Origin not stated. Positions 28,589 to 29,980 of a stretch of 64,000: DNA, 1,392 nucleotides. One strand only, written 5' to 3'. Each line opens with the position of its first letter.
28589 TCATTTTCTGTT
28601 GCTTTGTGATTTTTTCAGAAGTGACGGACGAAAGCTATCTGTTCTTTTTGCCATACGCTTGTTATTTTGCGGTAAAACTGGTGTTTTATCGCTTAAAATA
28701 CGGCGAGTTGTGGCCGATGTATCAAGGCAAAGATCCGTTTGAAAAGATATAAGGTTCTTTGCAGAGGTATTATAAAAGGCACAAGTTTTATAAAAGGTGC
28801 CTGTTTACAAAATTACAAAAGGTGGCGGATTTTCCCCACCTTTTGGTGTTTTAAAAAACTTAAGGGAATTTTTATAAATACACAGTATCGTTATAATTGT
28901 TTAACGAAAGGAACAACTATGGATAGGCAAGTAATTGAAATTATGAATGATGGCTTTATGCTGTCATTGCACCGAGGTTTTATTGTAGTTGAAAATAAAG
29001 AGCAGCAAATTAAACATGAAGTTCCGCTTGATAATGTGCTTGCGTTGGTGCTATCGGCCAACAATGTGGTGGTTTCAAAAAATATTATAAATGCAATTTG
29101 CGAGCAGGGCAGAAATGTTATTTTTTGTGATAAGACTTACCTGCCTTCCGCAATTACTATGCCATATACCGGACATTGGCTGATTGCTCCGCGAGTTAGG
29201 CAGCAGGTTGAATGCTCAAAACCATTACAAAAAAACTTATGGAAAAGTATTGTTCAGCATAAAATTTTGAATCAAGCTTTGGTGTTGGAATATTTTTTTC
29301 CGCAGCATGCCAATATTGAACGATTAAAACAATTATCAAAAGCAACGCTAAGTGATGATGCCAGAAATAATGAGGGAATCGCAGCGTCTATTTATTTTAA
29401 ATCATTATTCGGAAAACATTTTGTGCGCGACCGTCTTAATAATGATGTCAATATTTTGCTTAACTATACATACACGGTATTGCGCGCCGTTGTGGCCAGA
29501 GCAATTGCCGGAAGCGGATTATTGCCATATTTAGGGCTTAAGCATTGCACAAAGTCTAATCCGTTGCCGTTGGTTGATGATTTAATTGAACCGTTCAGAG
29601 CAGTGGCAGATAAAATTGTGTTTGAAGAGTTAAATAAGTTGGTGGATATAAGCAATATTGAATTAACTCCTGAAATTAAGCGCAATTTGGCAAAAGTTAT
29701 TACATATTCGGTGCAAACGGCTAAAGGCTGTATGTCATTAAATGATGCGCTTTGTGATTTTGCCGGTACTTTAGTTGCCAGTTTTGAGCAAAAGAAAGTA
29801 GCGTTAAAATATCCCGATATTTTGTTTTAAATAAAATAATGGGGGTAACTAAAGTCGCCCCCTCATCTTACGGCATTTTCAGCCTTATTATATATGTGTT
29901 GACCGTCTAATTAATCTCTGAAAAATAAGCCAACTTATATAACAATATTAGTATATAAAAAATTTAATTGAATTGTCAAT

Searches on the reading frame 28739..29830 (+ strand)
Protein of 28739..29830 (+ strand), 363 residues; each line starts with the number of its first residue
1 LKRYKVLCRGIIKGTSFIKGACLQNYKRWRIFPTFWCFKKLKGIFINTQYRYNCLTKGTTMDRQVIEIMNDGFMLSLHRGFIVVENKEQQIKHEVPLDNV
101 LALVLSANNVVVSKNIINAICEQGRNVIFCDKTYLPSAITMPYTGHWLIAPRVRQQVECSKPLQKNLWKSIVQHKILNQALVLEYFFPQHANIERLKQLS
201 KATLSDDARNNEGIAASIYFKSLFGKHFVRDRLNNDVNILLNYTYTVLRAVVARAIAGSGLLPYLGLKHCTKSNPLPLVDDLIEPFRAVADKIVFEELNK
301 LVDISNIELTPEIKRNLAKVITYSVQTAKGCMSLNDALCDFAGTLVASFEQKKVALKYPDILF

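Call 4: search_protein_families(library=ncbifam, proteins=[window:28739-29830:+])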
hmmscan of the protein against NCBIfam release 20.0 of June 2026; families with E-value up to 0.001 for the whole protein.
window:28739-29830:+ (363 aa): 8 families
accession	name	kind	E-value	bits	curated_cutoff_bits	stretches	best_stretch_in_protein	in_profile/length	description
TIGR03639.1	cas1_NMENI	exception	1.1e-71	241.4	120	1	65-344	3-276/278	type II CRISPR-associated endonuclease Cas1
TIGR00287.1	cas1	equivalog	6.7e-28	97.7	71.7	1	68-351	4-321/327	CRISPR-associated endonuclease Cas1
NF049935.1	cas4g_cas1g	exception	3.1e-19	68.9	560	1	61-300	212-470/546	CRISPR-associated endonuclease Cas4g/Cas1g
TIGR03640.1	cas1_DVULG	exception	8e-18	64.7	385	1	68-300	8-264/340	type I-C CRISPR-associated endonuclease Cas1c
TIGR04093.1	cas1_CYANO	exception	9.2e-15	54.4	385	1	76-300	14-258/334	type I-D CRISPR-associated endonuclease Cas1d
TIGR04329.1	cas1_PREFRAN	exception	1.7e-14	53.6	300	1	65-300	8-252/317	type V CRISPR-associated endonuclease Cas1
TIGR03983.1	cas1_MYXAN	equivalog_domain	1.2e-06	27.7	358.05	1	235-300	204-270/347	type I-MYXAN CRISPR-associated endonuclease Cas1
TIGR03641.1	cas1_HMARI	exception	7e-05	22.3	304.1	1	82-300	18-248/324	type I-B CRISPR-associated endonuclease Cas1b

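Call 35: search_protein_families(library=pfam, proteins=[window:28739-29830:+], max_evalue=0.01)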
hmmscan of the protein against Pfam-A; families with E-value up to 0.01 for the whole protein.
window:28739-29830:+ (363 aa): 1 family
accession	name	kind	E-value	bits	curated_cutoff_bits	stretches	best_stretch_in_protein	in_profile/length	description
PF01867.21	Cas_Cas1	-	1.5e-32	113.3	22.3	1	68-300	3-252/283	CRISPR associated protein Cas1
